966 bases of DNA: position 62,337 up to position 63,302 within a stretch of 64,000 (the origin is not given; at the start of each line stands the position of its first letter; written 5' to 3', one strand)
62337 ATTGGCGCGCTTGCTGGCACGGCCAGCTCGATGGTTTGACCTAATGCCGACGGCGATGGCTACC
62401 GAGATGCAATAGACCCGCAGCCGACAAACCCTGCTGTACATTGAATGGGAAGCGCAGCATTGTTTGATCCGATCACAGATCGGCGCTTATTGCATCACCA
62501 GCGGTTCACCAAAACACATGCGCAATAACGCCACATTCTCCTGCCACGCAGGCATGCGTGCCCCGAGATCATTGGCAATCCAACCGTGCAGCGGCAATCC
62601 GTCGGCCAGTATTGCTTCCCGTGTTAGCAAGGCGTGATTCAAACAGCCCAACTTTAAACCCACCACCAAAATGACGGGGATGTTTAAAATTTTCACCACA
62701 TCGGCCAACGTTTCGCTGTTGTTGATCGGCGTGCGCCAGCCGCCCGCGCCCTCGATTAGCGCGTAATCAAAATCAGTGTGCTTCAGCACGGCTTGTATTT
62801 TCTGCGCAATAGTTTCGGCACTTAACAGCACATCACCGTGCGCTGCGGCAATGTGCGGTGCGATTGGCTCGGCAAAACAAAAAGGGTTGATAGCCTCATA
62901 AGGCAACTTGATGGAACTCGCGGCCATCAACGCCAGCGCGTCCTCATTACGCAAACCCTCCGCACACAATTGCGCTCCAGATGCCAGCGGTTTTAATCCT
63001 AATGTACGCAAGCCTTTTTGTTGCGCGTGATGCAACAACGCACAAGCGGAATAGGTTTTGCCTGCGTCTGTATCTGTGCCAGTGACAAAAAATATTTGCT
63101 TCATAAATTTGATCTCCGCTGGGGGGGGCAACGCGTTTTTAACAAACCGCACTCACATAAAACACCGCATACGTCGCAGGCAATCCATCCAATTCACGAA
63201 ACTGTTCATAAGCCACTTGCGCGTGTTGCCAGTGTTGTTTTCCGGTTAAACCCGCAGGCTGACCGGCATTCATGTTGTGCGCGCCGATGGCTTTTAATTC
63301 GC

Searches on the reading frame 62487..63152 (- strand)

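Call 67: search_protein_families(library=pfam, proteins=[window:62487-63152:-], max_evalue=0.0001)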
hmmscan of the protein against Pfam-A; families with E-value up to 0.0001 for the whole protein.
window:62487-63152:- (221 aa): 2 families
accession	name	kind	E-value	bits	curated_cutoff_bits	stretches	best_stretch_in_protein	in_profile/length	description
PF13500.12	AAA_26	-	7.5e-32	111.2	27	1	21-211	3-177/198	AAA domain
PF01656.29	CbiA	-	1.7e-08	34.9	25.4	1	22-200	2-87/125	CobQ/CobB/MinD/ParA nucleotide binding domain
